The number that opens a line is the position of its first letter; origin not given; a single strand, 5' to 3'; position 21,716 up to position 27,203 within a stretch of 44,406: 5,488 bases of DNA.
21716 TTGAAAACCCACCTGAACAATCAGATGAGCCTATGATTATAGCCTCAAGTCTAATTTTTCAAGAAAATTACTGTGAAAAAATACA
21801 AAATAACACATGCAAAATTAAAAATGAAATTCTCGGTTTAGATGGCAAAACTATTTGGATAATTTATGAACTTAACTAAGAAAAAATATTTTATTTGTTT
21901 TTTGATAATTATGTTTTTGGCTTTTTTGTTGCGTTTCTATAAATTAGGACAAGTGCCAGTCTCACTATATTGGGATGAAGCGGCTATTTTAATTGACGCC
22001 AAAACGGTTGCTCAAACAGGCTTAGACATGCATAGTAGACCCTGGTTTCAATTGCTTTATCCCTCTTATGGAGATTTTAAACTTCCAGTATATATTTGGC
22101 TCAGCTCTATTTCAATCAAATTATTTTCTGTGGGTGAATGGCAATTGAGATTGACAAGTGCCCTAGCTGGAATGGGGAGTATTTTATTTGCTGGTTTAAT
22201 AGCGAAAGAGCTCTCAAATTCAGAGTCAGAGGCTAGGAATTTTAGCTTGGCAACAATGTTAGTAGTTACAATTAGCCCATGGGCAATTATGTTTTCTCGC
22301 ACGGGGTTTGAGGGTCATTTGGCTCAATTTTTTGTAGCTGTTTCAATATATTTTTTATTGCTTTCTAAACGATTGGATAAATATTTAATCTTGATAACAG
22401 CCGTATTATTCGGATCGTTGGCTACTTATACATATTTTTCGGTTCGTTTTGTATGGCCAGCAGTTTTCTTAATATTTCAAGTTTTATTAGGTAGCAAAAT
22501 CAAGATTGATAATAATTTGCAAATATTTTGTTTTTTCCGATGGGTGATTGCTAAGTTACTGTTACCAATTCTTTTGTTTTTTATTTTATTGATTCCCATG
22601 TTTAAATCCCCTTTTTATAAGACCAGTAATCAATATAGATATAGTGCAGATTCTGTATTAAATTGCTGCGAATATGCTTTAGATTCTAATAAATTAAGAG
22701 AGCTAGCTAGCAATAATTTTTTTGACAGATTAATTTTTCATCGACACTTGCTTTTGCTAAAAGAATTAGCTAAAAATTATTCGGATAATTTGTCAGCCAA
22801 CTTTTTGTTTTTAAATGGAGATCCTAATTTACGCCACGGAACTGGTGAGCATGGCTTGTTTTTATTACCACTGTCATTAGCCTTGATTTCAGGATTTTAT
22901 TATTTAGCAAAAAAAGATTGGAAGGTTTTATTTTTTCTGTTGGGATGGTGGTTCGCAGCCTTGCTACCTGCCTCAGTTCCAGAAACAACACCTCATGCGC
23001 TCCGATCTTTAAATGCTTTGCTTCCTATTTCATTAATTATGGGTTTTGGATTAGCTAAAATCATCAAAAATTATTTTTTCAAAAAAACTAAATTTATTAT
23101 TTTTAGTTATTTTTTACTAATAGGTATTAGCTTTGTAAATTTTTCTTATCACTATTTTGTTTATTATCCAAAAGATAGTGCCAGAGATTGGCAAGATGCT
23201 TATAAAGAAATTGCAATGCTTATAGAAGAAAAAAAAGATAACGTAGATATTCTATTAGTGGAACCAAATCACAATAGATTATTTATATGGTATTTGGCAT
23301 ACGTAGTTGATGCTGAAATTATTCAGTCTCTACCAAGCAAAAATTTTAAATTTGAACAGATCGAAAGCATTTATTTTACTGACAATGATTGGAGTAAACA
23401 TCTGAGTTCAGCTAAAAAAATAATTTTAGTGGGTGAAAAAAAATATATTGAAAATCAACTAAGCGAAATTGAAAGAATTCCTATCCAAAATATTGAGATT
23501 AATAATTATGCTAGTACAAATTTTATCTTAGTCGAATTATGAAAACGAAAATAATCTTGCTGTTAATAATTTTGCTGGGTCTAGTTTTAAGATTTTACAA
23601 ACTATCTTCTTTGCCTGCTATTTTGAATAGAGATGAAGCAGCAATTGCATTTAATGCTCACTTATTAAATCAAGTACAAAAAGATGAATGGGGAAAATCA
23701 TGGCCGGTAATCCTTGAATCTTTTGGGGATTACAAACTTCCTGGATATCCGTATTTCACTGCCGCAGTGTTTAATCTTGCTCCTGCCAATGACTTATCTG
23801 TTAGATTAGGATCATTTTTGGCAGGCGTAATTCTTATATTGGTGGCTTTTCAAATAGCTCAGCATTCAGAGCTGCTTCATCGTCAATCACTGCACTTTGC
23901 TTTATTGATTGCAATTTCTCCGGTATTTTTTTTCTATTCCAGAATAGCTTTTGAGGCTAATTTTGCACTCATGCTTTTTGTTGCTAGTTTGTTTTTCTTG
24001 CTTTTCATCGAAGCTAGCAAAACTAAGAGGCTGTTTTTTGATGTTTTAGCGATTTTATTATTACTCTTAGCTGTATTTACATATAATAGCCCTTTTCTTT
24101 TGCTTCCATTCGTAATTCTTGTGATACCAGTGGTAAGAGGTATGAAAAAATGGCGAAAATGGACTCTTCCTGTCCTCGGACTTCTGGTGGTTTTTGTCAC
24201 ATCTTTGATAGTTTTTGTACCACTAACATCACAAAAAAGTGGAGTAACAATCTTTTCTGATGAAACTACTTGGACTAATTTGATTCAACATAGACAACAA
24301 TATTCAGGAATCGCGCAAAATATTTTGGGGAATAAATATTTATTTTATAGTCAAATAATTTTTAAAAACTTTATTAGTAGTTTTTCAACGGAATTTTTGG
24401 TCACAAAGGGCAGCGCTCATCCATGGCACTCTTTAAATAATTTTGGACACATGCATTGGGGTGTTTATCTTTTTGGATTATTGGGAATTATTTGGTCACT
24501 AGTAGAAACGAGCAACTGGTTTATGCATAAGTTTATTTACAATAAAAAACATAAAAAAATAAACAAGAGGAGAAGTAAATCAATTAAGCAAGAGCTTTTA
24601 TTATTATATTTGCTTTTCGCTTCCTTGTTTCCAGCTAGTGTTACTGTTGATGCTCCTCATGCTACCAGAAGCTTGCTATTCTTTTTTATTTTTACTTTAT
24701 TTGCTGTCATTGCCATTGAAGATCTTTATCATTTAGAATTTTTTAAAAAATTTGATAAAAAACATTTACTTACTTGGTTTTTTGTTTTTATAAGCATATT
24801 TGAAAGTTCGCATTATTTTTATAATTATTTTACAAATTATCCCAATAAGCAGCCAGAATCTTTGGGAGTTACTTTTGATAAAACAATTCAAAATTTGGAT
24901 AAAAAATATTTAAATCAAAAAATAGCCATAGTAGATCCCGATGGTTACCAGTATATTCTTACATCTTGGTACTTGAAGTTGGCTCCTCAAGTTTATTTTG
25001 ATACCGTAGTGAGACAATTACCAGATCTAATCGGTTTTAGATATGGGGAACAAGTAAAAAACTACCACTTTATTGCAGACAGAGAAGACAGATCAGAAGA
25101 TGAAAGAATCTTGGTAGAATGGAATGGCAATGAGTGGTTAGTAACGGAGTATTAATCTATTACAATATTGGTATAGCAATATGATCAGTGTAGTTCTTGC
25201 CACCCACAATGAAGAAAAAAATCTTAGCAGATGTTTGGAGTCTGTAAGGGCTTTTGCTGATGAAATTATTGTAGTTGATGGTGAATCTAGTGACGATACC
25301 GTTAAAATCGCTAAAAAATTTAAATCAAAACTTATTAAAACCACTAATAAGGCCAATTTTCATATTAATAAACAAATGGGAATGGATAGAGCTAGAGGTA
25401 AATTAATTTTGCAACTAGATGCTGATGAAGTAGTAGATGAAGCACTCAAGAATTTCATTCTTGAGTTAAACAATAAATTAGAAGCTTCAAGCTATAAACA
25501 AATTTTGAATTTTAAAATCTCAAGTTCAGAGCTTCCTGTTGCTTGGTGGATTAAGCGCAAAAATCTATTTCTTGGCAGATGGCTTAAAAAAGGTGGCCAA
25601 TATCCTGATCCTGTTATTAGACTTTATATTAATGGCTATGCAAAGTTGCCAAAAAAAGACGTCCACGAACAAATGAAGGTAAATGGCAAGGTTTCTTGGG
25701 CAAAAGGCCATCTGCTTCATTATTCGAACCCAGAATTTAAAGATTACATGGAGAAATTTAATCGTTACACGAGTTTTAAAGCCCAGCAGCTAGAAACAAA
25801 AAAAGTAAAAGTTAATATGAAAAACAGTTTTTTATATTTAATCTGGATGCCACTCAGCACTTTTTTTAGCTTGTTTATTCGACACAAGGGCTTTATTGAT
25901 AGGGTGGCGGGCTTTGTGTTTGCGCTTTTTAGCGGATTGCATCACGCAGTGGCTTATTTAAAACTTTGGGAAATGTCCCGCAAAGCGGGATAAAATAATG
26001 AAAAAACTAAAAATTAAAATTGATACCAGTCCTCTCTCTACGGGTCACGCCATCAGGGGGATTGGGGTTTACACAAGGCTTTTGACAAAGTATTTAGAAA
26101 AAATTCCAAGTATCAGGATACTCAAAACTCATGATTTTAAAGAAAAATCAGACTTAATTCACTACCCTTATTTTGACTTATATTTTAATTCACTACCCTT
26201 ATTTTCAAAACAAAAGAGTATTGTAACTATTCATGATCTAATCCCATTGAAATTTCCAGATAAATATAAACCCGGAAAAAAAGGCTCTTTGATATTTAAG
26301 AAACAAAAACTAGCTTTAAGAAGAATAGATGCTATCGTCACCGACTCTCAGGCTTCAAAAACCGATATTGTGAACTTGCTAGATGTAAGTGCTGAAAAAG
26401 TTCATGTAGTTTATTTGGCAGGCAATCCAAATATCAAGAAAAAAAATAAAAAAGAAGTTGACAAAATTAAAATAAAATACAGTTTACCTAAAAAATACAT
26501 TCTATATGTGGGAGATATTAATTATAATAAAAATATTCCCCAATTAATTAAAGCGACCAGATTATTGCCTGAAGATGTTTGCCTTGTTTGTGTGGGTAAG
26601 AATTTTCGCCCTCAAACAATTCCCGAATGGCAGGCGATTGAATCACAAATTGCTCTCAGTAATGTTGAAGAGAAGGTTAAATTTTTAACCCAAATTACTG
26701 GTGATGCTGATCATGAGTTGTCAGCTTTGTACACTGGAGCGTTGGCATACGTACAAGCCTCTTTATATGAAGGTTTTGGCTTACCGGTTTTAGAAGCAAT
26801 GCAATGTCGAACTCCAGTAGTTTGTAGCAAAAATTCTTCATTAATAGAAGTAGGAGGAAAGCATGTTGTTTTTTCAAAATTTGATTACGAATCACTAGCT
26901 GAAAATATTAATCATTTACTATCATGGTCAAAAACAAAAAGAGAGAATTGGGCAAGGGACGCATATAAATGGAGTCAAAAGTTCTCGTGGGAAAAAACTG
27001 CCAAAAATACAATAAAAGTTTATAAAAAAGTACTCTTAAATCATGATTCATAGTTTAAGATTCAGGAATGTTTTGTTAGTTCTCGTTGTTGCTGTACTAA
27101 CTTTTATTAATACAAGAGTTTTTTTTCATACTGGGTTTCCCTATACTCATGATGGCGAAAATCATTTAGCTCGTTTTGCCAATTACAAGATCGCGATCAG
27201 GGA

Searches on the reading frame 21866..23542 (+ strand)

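Call 6: search_protein_families(library=pfam, proteins=[window:21866-23542:+], max_evalue=0.001)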
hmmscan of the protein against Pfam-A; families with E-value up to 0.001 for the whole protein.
window:21866-23542:+ (558 aa): 1 family
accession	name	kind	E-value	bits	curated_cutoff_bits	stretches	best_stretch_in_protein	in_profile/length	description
PF13231.12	PMT_2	-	3.5e-06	27.8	26.1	1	74-210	4-132/160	Dolichyl-phosphate-mannose-protein mannosyltransferase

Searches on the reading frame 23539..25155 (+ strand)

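Call 7: search_protein_families(library=pfam, proteins=[window:23539-25155:+], max_evalue=0.001)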
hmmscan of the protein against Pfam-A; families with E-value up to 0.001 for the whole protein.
window:23539-25155:+ (538 aa): 1 family
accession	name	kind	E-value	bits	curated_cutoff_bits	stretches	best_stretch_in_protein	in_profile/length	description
PF13231.12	PMT_2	-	4.3e-09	37.2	26.1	1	68-220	4-152/160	Dolichyl-phosphate-mannose-protein mannosyltransferase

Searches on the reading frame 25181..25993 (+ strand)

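Call 7: search_protein_families(library=pfam, proteins=[window:25181-25993:+], max_evalue=0.001)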
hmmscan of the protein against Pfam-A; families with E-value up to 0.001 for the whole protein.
window:25181-25993:+ (270 aa): 2 families
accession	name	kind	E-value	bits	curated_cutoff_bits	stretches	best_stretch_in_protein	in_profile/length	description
PF00535.33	Glycos_transf_2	-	2.3e-20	73.6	23.3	1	3-135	1-145/168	Glycosyl transferase family 2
PF13704.12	Glyco_tranf_2_4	-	0.00028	21.8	27.5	1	9-85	1-84/98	Glycosyl transferase family 2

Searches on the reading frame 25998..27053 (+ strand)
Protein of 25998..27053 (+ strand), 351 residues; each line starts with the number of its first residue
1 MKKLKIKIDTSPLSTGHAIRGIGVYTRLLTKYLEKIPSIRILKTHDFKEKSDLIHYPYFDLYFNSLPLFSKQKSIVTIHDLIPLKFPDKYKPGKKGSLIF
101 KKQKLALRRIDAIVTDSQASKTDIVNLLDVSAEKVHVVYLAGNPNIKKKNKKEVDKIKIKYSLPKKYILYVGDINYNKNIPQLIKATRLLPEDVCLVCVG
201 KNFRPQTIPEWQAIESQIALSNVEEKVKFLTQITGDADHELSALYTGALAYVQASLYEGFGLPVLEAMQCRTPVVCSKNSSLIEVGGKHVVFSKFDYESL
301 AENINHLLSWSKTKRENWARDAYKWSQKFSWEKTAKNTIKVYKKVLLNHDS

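Call 7: search_protein_families(library=pfam, proteins=[window:25998-27053:+], max_evalue=0.001)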
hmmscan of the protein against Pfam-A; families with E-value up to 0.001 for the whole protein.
window:25998-27053:+ (351 aa): 5 families
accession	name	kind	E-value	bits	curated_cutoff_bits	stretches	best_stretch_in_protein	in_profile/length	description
PF00534.26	Glycos_transf_1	-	4.8e-27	95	26.4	1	159-325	9-172/172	Glycosyl transferases group 1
PF13692.12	Glyco_trans_1_4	-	9.4e-21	75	27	1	166-309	2-141/142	Glycosyl transferases group 1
PF13439.12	Glyco_transf_4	-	1.3e-09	38.7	28.5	1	19-139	41-163/170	Glycosyltransferase Family 4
PF20706.3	GT4-conflict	-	1e-06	28.4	26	1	238-326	272-373/385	Family 4 Glycosyltransferase in conflict systems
PF13579.12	Glyco_trans_4_4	-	0.00064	20.5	29.7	0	50-139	71-156/158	Glycosyl transferase 4-like domain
